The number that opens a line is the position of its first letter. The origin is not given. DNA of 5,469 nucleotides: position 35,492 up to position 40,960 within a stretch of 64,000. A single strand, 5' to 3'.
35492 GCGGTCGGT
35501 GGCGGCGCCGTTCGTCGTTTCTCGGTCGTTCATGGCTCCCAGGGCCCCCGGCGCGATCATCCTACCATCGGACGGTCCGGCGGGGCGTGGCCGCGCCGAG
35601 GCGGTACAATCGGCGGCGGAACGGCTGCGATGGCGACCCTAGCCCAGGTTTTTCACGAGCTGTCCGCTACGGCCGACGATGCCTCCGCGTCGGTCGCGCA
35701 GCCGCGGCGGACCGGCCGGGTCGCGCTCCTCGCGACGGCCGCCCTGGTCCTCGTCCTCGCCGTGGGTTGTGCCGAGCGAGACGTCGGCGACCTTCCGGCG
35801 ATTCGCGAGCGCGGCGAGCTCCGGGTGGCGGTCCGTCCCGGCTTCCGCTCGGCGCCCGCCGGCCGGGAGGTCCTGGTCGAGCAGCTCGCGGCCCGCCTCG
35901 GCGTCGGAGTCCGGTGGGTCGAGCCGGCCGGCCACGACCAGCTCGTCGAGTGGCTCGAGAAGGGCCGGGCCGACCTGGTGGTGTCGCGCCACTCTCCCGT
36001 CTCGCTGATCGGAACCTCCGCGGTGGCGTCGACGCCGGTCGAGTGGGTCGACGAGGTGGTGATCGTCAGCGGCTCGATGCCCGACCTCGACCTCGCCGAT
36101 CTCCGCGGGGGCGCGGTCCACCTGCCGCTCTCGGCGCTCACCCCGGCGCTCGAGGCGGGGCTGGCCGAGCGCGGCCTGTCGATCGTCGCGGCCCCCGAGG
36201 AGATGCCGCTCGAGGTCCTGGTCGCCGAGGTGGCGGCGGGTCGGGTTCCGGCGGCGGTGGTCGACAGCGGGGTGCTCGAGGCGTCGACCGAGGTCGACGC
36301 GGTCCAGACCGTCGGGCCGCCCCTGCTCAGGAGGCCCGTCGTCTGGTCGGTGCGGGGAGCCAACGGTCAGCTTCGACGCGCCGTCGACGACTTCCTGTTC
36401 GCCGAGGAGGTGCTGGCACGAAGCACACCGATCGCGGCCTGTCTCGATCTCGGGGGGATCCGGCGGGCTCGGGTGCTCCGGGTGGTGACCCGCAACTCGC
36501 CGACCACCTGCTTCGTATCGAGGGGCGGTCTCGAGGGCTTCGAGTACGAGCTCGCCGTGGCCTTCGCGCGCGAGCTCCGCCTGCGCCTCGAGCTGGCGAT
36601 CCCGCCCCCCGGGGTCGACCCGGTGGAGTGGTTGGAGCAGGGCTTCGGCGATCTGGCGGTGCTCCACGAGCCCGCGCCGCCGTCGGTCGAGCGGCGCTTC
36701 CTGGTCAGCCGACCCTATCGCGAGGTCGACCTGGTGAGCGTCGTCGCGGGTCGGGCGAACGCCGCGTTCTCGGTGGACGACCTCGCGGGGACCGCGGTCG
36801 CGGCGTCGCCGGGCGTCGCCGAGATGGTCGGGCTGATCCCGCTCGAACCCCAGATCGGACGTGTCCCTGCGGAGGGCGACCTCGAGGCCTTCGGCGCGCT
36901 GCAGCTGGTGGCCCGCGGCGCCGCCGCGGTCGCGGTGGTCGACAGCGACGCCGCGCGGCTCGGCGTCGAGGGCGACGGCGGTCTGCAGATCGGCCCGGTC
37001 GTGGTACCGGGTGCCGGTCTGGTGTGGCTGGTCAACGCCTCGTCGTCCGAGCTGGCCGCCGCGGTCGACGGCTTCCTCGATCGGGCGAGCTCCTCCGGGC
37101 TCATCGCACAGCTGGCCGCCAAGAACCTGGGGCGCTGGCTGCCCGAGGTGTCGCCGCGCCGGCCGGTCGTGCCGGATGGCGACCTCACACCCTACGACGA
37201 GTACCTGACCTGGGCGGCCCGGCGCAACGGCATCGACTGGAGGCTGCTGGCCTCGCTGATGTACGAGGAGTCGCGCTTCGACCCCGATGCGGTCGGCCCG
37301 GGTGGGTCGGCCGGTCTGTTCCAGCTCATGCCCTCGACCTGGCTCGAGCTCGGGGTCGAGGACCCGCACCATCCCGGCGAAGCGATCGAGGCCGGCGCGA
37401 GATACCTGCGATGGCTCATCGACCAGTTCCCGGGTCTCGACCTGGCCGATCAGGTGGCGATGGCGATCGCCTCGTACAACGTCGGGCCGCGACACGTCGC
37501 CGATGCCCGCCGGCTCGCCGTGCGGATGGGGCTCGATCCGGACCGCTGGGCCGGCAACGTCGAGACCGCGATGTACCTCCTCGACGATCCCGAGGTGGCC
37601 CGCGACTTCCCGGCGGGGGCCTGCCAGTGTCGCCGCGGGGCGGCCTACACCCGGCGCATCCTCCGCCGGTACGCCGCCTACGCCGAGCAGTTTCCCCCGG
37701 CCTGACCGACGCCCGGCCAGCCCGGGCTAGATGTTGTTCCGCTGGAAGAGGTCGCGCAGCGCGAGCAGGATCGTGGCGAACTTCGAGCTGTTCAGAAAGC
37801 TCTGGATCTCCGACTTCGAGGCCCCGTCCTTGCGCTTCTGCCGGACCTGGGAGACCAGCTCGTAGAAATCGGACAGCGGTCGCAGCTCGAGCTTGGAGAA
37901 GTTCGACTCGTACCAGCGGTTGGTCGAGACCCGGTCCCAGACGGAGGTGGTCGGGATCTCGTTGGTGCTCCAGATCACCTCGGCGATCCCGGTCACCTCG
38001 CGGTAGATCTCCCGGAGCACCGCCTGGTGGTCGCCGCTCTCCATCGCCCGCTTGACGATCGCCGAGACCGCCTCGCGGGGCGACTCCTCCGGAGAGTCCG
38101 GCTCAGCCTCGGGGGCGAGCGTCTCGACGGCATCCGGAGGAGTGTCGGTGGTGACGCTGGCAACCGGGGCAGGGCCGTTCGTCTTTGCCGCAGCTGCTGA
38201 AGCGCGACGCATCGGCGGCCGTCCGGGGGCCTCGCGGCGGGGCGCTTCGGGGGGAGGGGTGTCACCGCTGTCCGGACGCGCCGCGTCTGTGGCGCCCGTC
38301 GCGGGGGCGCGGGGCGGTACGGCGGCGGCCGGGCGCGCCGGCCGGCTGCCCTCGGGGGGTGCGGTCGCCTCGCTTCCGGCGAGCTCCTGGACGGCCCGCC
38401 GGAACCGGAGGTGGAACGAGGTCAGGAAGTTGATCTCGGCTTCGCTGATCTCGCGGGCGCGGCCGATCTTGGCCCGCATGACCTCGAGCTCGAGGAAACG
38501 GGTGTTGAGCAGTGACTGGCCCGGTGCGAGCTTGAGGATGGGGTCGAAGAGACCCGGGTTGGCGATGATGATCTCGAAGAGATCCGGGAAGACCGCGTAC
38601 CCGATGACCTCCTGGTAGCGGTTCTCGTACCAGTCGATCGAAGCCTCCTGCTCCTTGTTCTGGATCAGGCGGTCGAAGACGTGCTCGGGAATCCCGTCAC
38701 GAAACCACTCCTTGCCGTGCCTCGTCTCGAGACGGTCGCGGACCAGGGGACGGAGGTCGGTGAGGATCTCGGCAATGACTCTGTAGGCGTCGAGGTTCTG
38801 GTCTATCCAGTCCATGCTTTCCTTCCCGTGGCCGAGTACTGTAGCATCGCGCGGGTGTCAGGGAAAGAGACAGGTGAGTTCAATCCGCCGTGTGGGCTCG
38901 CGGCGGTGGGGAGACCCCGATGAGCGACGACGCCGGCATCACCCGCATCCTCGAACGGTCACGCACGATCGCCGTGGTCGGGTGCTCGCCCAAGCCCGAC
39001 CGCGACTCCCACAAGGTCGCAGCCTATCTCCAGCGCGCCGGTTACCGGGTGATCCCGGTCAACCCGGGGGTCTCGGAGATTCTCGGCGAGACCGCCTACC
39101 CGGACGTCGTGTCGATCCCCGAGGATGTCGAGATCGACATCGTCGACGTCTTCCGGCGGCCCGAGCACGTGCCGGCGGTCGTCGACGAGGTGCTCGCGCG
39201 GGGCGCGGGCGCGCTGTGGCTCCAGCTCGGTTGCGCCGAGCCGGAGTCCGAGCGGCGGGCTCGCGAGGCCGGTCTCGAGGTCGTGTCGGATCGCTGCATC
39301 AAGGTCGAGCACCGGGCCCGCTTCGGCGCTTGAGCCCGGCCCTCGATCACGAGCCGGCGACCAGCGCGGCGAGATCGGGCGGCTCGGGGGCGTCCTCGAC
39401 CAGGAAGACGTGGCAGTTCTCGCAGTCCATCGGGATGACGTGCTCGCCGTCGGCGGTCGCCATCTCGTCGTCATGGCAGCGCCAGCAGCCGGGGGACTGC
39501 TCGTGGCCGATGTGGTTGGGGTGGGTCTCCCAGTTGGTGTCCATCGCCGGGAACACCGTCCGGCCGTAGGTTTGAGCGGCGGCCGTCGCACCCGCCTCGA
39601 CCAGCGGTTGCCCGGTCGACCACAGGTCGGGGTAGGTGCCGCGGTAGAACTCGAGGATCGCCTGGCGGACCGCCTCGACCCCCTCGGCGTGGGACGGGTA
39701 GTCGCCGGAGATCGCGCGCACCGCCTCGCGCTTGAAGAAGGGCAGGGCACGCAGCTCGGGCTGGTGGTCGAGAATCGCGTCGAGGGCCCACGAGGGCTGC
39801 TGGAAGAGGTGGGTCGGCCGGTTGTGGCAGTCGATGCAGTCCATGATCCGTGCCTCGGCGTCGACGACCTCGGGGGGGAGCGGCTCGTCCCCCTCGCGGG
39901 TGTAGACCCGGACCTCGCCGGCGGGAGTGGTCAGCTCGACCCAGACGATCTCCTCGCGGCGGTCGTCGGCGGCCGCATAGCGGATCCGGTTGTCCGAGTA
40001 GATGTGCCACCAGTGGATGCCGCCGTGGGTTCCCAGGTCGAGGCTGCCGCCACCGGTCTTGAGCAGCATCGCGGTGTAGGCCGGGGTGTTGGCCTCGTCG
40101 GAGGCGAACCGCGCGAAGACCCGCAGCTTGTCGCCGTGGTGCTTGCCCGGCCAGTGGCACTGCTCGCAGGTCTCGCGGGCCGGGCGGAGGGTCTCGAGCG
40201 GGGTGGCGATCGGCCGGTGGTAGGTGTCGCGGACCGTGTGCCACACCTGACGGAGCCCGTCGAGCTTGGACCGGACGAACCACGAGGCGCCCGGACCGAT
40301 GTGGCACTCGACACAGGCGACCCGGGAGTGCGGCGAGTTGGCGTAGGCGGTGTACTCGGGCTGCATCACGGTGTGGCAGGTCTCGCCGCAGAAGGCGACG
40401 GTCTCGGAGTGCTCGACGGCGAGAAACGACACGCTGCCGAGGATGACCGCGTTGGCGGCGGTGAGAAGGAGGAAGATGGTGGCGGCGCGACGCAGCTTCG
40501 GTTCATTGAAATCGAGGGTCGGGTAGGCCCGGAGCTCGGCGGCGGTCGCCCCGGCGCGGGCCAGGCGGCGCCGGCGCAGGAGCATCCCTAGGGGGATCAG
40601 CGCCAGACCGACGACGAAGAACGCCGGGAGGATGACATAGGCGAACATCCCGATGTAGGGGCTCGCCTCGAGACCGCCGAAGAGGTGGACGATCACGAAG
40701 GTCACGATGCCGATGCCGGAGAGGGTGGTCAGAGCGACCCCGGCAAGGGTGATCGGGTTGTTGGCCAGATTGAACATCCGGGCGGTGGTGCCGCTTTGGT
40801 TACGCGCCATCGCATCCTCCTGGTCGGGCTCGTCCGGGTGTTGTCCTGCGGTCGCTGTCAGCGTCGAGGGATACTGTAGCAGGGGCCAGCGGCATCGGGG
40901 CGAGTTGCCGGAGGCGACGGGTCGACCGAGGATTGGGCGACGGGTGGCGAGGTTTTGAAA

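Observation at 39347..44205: Divergent ImcH-like / CbcL-like quinol-oxidase pair in which one polypeptide joins 23 c-type hemes to a b-cytochrome membrane anchor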

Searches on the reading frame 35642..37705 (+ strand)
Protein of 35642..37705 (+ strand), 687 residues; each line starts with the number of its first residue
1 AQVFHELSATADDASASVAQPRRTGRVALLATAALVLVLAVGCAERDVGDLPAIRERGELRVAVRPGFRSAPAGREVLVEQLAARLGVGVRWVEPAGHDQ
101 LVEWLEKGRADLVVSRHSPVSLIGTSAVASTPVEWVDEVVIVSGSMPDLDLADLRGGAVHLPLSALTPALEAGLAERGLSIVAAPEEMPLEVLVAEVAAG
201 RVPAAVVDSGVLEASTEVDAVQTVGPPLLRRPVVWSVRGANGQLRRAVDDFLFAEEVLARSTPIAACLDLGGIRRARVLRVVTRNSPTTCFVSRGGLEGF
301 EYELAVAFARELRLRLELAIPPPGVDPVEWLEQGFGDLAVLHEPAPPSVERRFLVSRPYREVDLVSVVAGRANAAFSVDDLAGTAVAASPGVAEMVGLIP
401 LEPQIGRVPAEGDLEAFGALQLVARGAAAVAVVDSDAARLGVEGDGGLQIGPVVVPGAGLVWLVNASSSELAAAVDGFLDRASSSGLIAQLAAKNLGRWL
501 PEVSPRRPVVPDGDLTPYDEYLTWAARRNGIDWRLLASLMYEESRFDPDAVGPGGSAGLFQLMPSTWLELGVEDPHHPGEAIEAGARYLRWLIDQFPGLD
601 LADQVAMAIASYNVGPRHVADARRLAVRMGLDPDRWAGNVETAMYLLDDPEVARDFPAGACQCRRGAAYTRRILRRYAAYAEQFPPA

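Call 9: search_protein_families(library=pfam, proteins=[window:35642-37705:+], max_evalue=0.001)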
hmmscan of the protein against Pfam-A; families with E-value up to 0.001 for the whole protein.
window:35642-37705:+ (687 aa): 2 families
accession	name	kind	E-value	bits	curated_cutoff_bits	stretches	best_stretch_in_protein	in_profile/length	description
PF01464.25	SLT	-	5.7e-21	74.7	21.3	1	524-624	5-106/117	Transglycosylase SLT domain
PF00497.25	SBP_bac_3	-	4.9e-12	46.2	26.4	1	279-497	1-131/132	Bacterial extracellular solute-binding proteins, family 3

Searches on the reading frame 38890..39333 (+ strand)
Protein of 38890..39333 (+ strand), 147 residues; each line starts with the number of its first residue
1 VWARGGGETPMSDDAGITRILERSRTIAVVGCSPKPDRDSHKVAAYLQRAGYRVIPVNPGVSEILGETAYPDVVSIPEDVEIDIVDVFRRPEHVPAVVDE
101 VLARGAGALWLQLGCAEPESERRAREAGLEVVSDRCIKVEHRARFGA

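Call 9: search_protein_families(library=pfam, proteins=[window:38890-39333:+], max_evalue=0.001)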
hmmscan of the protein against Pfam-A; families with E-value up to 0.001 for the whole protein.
window:38890-39333:+ (147 aa): 2 families
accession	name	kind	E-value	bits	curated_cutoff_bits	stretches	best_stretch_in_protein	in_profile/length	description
PF13380.12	CoA_binding_2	-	1.1e-43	148.8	22.8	1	25-141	1-115/116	CoA binding domain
PF02629.25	CoA_binding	-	0.00057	21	22.3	1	25-107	4-89/97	CoA binding domain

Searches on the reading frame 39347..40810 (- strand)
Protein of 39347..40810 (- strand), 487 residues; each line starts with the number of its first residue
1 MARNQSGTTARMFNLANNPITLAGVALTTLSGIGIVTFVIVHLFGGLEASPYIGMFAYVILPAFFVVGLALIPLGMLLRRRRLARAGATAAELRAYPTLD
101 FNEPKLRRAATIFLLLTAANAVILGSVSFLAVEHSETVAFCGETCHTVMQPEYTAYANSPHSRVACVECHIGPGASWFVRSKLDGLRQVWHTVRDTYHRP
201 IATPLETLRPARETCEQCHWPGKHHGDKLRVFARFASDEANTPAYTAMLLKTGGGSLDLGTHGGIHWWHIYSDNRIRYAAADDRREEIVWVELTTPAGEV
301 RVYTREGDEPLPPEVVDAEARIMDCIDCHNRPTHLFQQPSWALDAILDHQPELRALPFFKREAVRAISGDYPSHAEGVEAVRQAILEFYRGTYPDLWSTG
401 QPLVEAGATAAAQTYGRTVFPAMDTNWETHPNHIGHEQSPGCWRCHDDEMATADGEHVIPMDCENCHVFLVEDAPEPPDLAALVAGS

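Call 4: search_protein_families(library=pfam, proteins=[window:39347-40810:-], max_evalue=1)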
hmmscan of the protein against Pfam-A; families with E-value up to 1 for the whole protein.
window:39347-40810:- (487 aa): 7 families
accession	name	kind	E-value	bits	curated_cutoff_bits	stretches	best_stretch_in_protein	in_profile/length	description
PF03264.19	Cytochrom_NNT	-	3e-07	30.8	24.1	1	109-199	7-101/174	NapC/NirT cytochrome c family, N-terminal region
PF14522.11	Cytochrome_C7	-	5.5e-05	23.4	24.8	1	435-467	37-66/67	Cytochrome c7 and related cytochrome c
PF14537.11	Cytochrom_c3_2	-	0.016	16.1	25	1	436-468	2-34/79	Cytochrome c3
PF22113.1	Mtrc-MtrF_II-IV_dom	-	0.033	14.1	30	1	144-224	11-93/176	Outer membrane cytochrome MtrC/MtrF-like, domains II/IV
PF02085.21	Cytochrom_CIII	-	0.23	12.3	22.9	0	432-467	24-101/101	Class III cytochrome C family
PF08395.17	7tm_7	-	0.3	10.8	26.6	1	24-141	29-153/370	7tm Chemosensory receptor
PF24734.1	DUF7685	-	0.45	10.9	27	1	442-452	28-38/43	Domain of unknown function (DUF7685)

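Call 12: search_protein_families(library=ncbifam, proteins=[window:39347-40810:-], max_evalue=0.01)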
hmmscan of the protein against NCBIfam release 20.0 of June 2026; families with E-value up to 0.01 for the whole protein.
window:39347-40810:- (487 aa): 6 families
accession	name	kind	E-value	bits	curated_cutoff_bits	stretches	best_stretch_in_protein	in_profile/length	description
TIGR03153.1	cytochr_NrfH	equivalog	1.1e-10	41.7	134.2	1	131-219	21-109/138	cytochrome c nitrite reductase small subunit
TIGR02162.1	torC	equivalog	5.6e-05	22.6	478.2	1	111-199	17-110/387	pentaheme c-type cytochrome TorC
NF011606.0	PRK15032.1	equivalog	8.9e-05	21.8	455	1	122-193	29-104/390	pentaheme c-type cytochrome TorC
NF047727.1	4hemeCytCCctA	equivalog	0.0017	18.5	180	1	436-472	34-69/109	tetraheme c-type cytochrome CctA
TIGR03508.1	decahem_SO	subfamily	0.0017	17.8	192.2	0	191-240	15-62/258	DmsE family decaheme c-type cytochrome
NF008659.0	PRK11659.1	equivalog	0.0063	16.2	184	0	159-223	71-121/188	cytochrome c nitrite reductase pentaheme subunit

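Call 31: search_solved_structures(query=window:39347-40810:-, max_evalue=0.01)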
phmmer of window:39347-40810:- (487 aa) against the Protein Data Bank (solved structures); distinct sequences matched with E-value up to 0.01: 1.
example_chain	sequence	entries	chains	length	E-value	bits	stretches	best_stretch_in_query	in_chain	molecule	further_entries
2j7a_C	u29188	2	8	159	0.0032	19.6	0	110-220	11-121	CYTOCHROME C QUINOL DEHYDROGENASE NRFH | NAPC/NIRT CYTOCHROME C FAMILY PROTEIN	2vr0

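Call 39: find_homologous_proteins(query=window:39347-40810:-, max_evalue=0.00001)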
Query window:39347-40810:- (487 aa): 7106 proteins with E <= 0.00001 among 8000 candidates; the best 120 are listed.
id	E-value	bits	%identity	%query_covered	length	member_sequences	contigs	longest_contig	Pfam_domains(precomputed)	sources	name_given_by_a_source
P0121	2.0e-285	965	89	93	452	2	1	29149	PF03264.20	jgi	jgi:hypothetical protein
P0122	5.7e-280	947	81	99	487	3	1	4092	PF03264.20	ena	-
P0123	1.5e-279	946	81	99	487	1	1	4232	PF03264.20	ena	-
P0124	6.1e-275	931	79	100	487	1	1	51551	PF03264.20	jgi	jgi:hypothetical protein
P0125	2.6e-270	916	80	98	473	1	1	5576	PF03264.20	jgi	jgi:hypothetical protein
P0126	4.0e-269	912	78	100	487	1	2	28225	PF03264.20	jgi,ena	jgi:hypothetical protein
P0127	2.3e-267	906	76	100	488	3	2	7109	PF03264.20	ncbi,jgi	ncbi:MAG: NapC/NirT family cytochrome c [Holophagae bacterium]|jgi:hypothetical protein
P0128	1.2e-266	903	77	100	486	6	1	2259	PF03264.20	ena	-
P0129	7.2e-266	901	76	100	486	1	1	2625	PF03264.20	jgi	jgi:hypothetical protein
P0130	4.6e-263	892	76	99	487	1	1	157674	PF03264.20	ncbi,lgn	-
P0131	4.6e-263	892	77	98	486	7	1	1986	PF03264.20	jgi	jgi:hypothetical protein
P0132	7.4e-260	881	75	100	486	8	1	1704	PF03264.20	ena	-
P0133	1.0e-259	881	75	100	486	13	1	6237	PF03264.20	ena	-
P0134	6.0e-259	878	75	100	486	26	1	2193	PF03264.20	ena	-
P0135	1.9e-258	876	73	98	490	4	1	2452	PF03264.20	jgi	jgi:nitrate/TMAO reductase-like tetraheme cytochrome c subunit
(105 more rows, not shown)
